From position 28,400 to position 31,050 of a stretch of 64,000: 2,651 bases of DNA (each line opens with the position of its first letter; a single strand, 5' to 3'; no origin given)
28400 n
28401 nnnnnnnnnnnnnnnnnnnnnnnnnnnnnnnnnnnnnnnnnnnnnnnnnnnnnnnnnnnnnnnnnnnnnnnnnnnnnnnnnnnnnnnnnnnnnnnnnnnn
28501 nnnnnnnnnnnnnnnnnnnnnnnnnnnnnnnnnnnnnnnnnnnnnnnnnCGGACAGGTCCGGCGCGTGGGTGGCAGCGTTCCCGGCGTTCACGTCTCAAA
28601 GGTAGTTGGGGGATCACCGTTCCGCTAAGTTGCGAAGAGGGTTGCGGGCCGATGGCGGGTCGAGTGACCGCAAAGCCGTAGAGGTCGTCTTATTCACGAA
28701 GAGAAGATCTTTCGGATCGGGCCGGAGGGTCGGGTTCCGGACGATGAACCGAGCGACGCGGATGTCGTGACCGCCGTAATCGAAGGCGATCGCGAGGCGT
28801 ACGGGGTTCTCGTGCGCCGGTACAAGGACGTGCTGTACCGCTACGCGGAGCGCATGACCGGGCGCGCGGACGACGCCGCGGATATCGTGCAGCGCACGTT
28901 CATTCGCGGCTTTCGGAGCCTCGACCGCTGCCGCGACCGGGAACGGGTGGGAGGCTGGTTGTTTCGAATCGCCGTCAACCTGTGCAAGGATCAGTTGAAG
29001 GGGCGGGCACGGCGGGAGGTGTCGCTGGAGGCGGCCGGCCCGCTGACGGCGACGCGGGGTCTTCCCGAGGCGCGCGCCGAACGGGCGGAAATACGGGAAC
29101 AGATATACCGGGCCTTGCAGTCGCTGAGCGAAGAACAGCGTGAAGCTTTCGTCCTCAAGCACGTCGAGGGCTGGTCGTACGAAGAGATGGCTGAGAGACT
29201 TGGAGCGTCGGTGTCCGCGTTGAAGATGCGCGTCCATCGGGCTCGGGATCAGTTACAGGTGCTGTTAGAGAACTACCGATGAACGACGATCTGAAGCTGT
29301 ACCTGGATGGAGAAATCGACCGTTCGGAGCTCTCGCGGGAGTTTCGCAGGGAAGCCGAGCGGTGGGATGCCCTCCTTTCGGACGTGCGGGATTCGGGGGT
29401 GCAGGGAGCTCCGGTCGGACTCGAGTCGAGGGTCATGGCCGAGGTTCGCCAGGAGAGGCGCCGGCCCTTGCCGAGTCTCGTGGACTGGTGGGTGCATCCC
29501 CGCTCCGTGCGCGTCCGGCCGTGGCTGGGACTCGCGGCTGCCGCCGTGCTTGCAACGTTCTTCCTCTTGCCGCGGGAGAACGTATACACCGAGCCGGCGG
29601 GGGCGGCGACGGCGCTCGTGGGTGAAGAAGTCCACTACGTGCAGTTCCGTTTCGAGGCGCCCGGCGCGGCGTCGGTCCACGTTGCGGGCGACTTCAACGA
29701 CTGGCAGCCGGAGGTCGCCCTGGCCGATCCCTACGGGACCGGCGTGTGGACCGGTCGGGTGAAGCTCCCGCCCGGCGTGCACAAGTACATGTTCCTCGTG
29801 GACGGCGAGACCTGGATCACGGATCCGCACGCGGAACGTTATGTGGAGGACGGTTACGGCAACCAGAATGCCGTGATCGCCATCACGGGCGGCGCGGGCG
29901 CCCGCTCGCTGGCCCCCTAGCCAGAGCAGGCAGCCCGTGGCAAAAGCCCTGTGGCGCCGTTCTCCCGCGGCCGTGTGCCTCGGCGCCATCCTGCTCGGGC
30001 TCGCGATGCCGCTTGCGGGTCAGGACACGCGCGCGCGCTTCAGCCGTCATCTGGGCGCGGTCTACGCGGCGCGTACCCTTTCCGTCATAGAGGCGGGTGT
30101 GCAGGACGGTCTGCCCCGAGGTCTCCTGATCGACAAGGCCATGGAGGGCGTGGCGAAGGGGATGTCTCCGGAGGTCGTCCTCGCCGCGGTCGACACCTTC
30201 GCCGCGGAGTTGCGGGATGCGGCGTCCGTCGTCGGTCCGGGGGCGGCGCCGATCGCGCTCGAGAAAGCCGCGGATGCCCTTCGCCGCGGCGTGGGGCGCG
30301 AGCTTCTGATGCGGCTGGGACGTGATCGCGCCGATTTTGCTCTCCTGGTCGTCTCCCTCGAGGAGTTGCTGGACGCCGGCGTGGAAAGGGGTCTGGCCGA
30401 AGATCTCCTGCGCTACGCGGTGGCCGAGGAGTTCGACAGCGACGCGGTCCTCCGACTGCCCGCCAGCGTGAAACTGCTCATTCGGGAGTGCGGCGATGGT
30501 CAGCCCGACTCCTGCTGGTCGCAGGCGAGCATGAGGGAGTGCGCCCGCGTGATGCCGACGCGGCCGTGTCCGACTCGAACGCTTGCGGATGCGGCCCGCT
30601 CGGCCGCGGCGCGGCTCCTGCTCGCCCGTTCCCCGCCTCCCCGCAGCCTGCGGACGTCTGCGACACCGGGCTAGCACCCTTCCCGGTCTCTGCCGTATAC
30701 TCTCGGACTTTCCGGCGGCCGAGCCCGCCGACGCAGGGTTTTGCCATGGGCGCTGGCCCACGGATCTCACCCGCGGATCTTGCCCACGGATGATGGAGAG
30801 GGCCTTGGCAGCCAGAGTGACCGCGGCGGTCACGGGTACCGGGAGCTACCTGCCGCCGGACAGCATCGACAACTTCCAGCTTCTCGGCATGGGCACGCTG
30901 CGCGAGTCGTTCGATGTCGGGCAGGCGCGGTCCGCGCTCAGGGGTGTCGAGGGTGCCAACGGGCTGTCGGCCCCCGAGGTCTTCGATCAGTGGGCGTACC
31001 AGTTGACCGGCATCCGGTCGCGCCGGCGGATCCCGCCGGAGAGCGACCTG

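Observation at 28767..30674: ECF sigma whose anti-sigma factor carries a CBM48/AMPK-β glycogen-binding-like periplasmic module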

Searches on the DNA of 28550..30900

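Call 77: search_rna_families(source=window, start=28550, end=30900, threshold=evalue, max_evalue=1)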
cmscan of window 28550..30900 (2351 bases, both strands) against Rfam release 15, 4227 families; matches with E-value up to 1: 0.
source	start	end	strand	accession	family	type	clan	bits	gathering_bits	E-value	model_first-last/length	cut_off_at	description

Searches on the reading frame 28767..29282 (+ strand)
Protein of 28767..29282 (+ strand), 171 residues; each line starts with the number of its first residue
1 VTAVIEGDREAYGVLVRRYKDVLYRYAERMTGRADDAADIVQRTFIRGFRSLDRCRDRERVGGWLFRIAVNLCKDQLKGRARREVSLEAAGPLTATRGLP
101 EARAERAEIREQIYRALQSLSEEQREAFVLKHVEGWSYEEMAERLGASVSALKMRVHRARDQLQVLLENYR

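Call 3: search_protein_families(library=pfam, proteins=[window:28767-29282:+], max_evalue=1)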
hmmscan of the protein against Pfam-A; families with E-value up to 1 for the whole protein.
window:28767-29282:+ (171 aa): 9 families
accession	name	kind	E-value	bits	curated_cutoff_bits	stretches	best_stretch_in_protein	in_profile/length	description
PF08281.18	Sigma70_r4_2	-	3.7e-19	68.5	25.7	1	110-163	1-54/54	Sigma-70, region 4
PF04542.20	Sigma70_r2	-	5.2e-17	61.8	24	1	15-83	1-71/71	Sigma-70 region 2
PF04545.22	Sigma70_r4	-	3.1e-09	36.6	24.1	1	116-164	1-49/50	Sigma-70, region 4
PF07638.17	Sigma70_ECF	-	4.5e-07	30.4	21.1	1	2-165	9-181/185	ECF sigma factor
PF22233.2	PhyR_sigma-like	-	0.00059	20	27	1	117-160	1-44/50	Response regulator PhyR, sigma-like domain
PF13384.12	HTH_23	-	0.0023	18.1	24.6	1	120-153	2-35/50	Homeodomain-like domain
PF22029.2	PhyR_sigma2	-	0.076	13.5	27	1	23-68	8-53/55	Sigma2 domain of PhyR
PF13556.12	HTH_30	-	0.08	13.2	27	1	134-169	11-46/59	PucR C-terminal helix-turn-helix domain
PF19712.4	AGK_C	-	0.13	12.1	27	1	82-142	42-103/215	Acylglycerol kinase C-terminal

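Call 4: search_protein_families(library=ncbifam, proteins=[window:28767-29282:+], max_evalue=1)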
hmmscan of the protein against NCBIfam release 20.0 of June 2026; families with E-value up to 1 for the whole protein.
window:28767-29282:+ (171 aa): 105 families (the best 25 are shown)
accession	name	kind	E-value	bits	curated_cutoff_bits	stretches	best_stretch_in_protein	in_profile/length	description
NF007225.0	PRK09643.1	equivalog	8.9e-33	113.7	190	1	2-170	19-185/204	RNA polymerase sigma factor SigM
NF004113.0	PRK05602.1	equivalog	1.3e-31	109.8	208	1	1-169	36-203/211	RNA polymerase sigma factor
TIGR02937.1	sigma70-ECF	superfamily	3.1e-31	108.2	42.9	1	11-166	2-164/165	sigma-70 family RNA polymerase sigma factor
NF007223.0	PRK09641.1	equivalog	1.5e-30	106.5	209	1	3-168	11-185/187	RNA polymerase sigma factor SigW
NF007229.0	PRK09647.1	equivalog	1.5e-29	102.9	265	1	12-169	46-204/220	RNA polymerase sigma factor SigE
NF008888.0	PRK11922.1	equivalog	1.9e-29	103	204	1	3-168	23-197/231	RNA polymerase sigma factor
TIGR02948.1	SigW_bacill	equivalog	8.5e-29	100.9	243.1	1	3-165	11-182/187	RNA polymerase sigma factor SigW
NF058625.1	sigma_PG0214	equivalog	1e-27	96.9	130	1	12-167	6-161/170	GFO_1088 family ECF-type sigma factor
NF009166.1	PRK12513.1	equivalog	3.8e-27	95.2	206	1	1-169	13-188/193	RNA polymerase sigma factor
TIGR02950.1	SigM_subfam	subfamily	3.9e-27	95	147.95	1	15-167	5-158/159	RNA polymerase sigma factor, SigM family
NF006089.0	PRK08241.1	subfamily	5.2e-27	94.8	240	2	7-101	19-113/343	RNA polymerase subunit sigma-70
TIGR02939.1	RpoE_Sigma70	equivalog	6.1e-27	94.9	236.15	1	4-165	14-184/190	RNA polymerase sigma factor RpoE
TIGR02985.1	Sig70_bacteroi1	subfamily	1.9e-26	93.2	126.4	1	11-164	2-159/162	RNA polymerase sigma-70 factor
TIGR02960.1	SigX5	hypoth_equivalog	3.5e-26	92.1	264.75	2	8-98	3-93/322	RNA polymerase sigma-70 factor, TIGR02960 family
TIGR02983.1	SigE-fam_strep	subfamily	4.6e-26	91.6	141.55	1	9-168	5-159/162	SigE family RNA polymerase sigma factor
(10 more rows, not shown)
